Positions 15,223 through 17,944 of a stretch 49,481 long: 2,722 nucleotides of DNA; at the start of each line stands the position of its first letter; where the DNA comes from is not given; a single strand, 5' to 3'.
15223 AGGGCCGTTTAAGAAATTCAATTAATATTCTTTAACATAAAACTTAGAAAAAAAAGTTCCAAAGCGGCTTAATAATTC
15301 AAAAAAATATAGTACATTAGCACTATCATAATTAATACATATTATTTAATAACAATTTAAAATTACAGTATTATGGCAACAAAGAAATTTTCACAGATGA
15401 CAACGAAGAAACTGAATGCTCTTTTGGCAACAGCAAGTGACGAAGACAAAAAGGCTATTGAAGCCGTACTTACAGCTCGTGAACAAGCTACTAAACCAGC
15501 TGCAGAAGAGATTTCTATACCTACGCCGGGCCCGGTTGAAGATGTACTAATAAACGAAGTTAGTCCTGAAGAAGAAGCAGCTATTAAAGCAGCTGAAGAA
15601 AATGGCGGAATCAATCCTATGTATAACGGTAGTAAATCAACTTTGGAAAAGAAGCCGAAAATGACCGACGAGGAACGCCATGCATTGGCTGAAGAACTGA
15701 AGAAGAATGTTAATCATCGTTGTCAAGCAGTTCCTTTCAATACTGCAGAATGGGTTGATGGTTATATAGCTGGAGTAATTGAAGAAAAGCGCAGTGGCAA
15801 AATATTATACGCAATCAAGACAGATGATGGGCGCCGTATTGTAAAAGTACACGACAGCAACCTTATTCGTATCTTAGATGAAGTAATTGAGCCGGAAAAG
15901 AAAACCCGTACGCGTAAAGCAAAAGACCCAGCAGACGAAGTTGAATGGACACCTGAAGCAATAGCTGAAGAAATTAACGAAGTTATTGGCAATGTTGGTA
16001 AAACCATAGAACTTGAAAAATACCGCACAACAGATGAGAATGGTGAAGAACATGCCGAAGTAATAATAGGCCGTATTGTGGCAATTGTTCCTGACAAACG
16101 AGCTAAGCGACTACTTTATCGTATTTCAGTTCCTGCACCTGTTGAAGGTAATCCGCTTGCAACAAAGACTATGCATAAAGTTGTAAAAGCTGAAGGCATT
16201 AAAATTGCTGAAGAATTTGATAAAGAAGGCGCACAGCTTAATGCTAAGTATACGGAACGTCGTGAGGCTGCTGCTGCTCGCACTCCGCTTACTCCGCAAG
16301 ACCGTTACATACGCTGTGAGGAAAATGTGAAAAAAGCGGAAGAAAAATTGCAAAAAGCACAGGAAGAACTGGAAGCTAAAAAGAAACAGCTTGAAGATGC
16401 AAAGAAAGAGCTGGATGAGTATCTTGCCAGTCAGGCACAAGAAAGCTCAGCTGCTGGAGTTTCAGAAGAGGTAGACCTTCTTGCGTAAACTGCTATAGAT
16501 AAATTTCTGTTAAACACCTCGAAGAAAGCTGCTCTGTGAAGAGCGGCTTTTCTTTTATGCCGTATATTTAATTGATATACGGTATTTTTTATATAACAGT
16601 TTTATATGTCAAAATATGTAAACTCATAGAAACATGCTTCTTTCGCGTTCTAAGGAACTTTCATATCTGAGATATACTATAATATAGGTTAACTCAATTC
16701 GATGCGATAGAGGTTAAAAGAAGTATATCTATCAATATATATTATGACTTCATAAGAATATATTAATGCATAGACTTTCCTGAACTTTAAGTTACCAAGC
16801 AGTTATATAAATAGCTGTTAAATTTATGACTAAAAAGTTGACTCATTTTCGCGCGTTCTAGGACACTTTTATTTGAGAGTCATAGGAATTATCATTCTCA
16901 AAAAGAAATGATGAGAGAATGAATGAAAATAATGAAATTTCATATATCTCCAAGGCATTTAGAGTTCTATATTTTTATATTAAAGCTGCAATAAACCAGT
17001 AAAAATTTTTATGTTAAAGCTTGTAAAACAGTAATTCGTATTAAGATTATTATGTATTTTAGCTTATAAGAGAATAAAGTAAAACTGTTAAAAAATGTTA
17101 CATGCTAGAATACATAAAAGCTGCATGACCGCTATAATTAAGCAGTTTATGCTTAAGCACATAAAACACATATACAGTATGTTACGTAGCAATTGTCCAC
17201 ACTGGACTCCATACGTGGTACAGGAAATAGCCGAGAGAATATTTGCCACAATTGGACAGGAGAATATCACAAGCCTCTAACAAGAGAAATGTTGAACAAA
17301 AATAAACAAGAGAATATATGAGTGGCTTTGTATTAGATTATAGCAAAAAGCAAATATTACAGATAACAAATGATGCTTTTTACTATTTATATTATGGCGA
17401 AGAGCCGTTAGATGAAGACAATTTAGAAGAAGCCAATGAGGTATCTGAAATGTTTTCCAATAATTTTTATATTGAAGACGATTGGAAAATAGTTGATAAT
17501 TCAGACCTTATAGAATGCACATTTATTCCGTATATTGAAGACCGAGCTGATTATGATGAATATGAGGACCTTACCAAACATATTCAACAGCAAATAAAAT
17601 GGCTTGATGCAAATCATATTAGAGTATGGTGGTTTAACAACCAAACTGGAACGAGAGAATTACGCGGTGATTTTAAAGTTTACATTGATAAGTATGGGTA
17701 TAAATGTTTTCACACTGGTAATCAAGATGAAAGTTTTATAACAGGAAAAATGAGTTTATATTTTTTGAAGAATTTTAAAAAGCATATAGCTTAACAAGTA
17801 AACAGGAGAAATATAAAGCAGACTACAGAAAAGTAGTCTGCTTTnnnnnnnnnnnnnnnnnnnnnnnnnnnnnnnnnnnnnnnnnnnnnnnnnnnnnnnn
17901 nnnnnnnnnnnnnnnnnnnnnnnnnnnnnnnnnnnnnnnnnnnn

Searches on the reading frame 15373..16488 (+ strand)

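Call 9: search_protein_families(library=phrogs, proteins=[window:15373-16488:+], max_evalue=0.00001)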
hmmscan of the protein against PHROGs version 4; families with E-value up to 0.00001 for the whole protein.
window:15373-16488:+ (371 aa): 0 families

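Call 74: search_protein_families(library=pfam, proteins=[window:15373-16488:+], max_evalue=0.01)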
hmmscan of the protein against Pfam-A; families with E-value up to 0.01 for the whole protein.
window:15373-16488:+ (371 aa): 3 families
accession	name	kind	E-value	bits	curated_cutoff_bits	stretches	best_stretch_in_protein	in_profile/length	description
PF09762.14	CCDC93_CC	-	0.0022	17.5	30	1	265-355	82-181/429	CCDC93 coiled-coil domain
PF21097.3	SR_plectin_7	-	0.0083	17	27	1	295-370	23-93/116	Spectrin repeat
PF02050.21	FliJ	-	0.0091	16.7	28.4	0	321-364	2-43/123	Flagellar FliJ protein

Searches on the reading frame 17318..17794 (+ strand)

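Call 3: search_protein_families(library=pfam, proteins=[window:17318-17794:+], max_evalue=1)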
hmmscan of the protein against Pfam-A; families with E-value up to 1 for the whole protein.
window:17318-17794:+ (158 aa): 2 families
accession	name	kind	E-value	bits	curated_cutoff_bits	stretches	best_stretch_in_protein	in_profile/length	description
PF12904.13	Collagen_bind_2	-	0.062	13.6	22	1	82-120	30-68/92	Putative collagen-binding domain of a collagenase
PF16293.11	zf-C2H2_9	-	0.11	12.9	29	1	80-117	12-47/59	C2H2 type zinc-finger (1 copy)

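Call 4: search_protein_families(library=phrogs, proteins=[window:17318-17794:+], max_evalue=0.01)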
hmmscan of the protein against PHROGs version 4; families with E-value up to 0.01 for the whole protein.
window:17318-17794:+ (158 aa): 0 families

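Call 115: search_protein_families(library=ncbifam, proteins=[window:17318-17794:+], max_evalue=0.01)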
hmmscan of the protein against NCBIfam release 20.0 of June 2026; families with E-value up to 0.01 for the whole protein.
window:17318-17794:+ (158 aa): 0 families

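Call 116: search_protein_families(library=padloc, proteins=[window:17318-17794:+], max_evalue=0.01)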
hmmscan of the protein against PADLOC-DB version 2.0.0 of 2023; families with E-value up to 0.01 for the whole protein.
window:17318-17794:+ (158 aa): 0 families
